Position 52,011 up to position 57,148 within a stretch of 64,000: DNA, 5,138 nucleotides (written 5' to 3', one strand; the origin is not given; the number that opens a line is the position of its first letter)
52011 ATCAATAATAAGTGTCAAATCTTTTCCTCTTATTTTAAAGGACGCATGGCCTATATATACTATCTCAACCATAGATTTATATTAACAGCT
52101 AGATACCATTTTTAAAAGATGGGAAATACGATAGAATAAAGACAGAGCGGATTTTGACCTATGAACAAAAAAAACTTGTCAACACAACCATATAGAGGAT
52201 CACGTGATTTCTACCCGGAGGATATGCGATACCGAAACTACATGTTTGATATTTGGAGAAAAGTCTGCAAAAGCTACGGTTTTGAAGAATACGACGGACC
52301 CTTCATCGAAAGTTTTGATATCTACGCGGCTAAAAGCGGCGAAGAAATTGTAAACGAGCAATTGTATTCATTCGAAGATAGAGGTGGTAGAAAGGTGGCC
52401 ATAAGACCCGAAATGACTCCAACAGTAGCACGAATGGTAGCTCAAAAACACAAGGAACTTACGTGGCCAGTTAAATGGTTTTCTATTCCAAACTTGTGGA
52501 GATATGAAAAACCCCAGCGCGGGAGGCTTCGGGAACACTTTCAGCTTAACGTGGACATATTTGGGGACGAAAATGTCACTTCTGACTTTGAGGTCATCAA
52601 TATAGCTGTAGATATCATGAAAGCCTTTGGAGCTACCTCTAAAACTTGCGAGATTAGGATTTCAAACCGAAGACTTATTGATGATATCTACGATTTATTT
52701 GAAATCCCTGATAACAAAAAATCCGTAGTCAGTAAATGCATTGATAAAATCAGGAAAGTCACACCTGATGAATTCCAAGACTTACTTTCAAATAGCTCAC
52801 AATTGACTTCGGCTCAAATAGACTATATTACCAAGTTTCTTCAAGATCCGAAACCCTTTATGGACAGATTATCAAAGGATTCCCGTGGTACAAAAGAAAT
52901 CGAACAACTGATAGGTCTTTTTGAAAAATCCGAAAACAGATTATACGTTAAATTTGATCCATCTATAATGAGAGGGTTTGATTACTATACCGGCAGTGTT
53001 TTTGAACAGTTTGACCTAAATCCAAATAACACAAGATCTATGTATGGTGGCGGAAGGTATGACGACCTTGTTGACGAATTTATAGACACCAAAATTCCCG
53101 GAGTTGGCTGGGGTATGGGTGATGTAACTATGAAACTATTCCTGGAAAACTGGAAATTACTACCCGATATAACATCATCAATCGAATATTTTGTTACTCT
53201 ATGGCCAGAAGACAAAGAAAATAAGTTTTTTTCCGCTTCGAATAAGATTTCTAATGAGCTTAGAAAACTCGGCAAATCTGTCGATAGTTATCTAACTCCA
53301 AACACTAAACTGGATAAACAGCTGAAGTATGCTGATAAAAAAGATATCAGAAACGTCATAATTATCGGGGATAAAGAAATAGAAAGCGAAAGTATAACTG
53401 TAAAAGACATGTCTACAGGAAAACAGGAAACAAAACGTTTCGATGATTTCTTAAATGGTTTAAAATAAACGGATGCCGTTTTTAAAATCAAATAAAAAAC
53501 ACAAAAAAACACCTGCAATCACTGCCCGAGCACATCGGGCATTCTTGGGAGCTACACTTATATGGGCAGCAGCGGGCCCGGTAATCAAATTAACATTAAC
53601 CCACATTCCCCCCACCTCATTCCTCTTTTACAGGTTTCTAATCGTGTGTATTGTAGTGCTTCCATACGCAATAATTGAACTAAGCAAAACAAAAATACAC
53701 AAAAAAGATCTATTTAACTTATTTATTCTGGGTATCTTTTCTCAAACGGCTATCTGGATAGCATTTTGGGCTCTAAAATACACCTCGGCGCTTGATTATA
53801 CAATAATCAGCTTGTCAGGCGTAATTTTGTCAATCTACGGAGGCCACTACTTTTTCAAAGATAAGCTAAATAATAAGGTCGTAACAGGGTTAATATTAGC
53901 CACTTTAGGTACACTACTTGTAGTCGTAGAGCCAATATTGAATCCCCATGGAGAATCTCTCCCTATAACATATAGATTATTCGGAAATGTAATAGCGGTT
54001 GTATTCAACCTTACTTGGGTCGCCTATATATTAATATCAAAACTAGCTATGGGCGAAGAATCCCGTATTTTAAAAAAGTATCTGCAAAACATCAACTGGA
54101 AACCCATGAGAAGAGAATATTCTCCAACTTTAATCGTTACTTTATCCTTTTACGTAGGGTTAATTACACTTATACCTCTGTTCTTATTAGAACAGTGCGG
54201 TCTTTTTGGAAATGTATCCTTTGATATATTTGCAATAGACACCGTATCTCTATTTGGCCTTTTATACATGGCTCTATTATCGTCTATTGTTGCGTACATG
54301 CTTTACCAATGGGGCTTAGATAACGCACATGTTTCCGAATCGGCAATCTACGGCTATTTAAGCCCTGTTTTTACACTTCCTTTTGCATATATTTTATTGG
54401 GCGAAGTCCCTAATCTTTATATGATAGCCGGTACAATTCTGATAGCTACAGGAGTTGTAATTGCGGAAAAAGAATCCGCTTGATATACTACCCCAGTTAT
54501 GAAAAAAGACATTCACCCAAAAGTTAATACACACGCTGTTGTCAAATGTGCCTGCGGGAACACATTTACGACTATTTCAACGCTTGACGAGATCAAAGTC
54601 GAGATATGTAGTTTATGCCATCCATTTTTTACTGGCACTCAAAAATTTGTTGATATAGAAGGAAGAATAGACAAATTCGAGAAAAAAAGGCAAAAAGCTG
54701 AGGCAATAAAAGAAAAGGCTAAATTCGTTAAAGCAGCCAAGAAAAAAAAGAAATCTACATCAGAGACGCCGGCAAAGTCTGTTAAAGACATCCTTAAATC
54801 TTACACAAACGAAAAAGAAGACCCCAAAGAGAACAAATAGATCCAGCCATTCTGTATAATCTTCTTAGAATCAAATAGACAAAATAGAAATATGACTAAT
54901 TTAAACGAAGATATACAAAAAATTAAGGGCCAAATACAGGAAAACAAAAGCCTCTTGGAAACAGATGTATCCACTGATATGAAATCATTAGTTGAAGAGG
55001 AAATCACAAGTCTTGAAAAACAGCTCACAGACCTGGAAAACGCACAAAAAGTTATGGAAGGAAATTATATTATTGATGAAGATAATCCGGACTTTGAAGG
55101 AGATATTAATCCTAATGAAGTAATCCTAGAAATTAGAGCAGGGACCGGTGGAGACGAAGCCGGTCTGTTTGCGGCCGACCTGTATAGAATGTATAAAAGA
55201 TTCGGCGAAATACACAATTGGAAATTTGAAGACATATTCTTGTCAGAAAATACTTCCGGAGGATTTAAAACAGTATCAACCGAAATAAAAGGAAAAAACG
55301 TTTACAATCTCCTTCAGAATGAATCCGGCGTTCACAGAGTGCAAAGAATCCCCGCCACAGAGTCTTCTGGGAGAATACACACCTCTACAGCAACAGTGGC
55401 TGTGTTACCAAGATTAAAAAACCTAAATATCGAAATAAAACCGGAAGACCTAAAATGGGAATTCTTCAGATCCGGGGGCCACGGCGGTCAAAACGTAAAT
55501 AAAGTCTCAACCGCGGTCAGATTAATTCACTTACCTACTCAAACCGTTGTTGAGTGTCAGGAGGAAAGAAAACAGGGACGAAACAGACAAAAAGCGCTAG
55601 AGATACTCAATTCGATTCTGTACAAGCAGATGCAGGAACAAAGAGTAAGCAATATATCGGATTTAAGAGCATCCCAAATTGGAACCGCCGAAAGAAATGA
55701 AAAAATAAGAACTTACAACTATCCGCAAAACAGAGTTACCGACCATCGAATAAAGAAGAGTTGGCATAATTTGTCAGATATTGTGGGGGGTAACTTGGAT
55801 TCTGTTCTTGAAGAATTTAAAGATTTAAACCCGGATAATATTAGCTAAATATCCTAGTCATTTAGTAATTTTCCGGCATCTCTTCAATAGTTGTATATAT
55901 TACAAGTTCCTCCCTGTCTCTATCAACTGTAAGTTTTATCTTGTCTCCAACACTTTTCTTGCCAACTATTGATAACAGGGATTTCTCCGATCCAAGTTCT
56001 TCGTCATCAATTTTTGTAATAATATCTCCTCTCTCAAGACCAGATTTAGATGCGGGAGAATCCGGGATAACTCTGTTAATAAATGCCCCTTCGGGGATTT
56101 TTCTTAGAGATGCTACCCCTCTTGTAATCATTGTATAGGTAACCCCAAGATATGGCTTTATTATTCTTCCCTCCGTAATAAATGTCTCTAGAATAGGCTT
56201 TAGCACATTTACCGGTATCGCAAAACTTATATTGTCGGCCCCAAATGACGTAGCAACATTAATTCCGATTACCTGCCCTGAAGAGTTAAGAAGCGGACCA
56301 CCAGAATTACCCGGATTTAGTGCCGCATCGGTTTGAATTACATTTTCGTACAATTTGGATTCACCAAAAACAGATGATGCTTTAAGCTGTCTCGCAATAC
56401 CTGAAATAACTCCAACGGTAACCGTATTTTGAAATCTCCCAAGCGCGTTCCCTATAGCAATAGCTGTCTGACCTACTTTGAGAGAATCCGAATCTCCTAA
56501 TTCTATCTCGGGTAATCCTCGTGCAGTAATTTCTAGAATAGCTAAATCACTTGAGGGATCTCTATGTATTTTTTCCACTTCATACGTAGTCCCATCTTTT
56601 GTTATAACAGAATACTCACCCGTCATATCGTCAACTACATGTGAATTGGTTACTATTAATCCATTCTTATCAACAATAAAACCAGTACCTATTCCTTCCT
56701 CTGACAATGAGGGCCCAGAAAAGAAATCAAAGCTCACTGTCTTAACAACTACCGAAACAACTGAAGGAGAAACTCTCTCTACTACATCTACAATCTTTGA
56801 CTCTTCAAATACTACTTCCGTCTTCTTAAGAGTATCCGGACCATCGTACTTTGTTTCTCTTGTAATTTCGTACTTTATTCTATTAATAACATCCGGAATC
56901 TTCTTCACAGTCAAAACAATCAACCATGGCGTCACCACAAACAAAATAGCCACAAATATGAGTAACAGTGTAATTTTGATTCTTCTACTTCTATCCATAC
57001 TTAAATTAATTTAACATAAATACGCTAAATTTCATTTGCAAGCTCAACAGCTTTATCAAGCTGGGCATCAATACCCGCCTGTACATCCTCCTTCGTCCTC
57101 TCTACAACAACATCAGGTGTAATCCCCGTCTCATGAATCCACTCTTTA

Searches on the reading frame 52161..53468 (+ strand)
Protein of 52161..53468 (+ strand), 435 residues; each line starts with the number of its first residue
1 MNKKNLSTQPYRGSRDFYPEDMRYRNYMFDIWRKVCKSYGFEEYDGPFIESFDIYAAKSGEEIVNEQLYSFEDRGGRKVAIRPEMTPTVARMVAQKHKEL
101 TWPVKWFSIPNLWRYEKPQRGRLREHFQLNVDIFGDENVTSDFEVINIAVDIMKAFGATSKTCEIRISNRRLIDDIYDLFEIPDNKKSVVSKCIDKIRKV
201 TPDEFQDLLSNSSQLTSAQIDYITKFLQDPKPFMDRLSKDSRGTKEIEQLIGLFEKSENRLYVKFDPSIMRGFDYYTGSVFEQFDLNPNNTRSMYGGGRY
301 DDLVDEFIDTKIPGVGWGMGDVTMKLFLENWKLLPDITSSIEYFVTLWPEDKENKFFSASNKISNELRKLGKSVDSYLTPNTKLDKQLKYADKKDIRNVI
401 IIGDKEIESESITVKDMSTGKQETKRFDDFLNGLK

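Call 30: search_protein_families(library=pfam, proteins=[window:52161-53468:+], max_evalue=0.00001)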
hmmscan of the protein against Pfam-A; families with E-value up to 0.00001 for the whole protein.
window:52161-53468:+ (435 aa): 3 families
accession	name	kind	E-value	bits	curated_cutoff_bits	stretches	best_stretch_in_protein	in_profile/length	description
PF13393.11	tRNA-synt_His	-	1.5e-41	143.1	25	1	13-317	1-301/308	Histidyl-tRNA synthetase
PF03129.25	HGTP_anticodon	-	1.8e-13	50.9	21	1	353-434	11-91/94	Anticodon binding domain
PF00587.30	tRNA-synt_2b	-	2.7e-08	34.5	29.3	1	69-195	1-122/179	tRNA synthetase class II core domain (G, H, P, S and T)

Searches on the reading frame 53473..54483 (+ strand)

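Call 30: search_protein_families(library=pfam, proteins=[window:53473-54483:+], max_evalue=0.00001)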
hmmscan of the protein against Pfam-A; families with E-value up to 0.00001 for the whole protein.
window:53473-54483:+ (336 aa): 1 family
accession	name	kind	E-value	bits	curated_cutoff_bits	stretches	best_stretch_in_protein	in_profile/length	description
PF00892.27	EamA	-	8.7e-38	130.1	28.2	2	24-151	7-134/135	EamA-like transporter family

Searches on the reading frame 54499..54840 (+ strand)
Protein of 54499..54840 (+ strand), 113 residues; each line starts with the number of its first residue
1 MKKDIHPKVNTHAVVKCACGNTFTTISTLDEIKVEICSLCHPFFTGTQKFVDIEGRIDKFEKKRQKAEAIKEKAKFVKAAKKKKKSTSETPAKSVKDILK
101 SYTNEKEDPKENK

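Call 65: search_protein_families(library=pfam, proteins=[window:54499-54840:+], max_evalue=0.00001)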
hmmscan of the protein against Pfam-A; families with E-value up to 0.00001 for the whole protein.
window:54499-54840:+ (113 aa): 1 family
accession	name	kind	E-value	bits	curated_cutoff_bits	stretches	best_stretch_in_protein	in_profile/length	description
PF01197.23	Ribosomal_L31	-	1.1e-27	96.4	27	1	1-63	1-63/65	Ribosomal protein L31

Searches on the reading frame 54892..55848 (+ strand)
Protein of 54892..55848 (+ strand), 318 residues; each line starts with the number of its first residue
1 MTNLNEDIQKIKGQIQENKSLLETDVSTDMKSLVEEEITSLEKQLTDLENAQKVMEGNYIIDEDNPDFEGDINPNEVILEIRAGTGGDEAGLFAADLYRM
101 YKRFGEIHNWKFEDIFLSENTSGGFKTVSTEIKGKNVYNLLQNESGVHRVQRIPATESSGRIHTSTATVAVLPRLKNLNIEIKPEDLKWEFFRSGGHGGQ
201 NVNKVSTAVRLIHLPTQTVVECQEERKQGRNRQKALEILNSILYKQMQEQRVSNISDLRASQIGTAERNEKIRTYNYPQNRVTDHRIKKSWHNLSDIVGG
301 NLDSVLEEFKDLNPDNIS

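Call 30: search_protein_families(library=pfam, proteins=[window:54892-55848:+], max_evalue=0.00001)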
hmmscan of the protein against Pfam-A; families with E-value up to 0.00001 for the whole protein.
window:54892-55848:+ (318 aa): 2 families
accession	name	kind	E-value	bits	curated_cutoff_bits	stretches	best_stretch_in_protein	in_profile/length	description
PF03462.23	PCRF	-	1.1e-47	162.8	24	1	6-169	42-194/194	PCRF domain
PF00472.26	RF-1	-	8e-38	129.4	35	1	177-286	2-116/116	RF-1 domain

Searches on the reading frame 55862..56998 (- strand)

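Call 30: search_protein_families(library=pfam, proteins=[window:55862-56998:-], max_evalue=0.00001)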
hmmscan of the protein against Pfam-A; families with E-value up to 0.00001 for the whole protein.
window:55862-56998:- (378 aa): 5 families
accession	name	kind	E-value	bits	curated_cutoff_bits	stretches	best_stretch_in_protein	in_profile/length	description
PF13365.12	Trypsin_2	-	6.1e-35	121.5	27.6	1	104-246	1-144/144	Trypsin-like peptidase domain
PF00089.32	Trypsin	-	1.3e-20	74.6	20.6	1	102-268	25-218/220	Trypsin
PF13180.12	PDZ_2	-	3.5e-15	56.5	27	1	282-366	1-75/80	PDZ domain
PF17820.7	PDZ_6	-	5.3e-09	36.1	27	1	306-360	1-54/54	PDZ domain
PF00595.29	PDZ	-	7.1e-07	30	23.2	1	302-358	24-80/81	PDZ domain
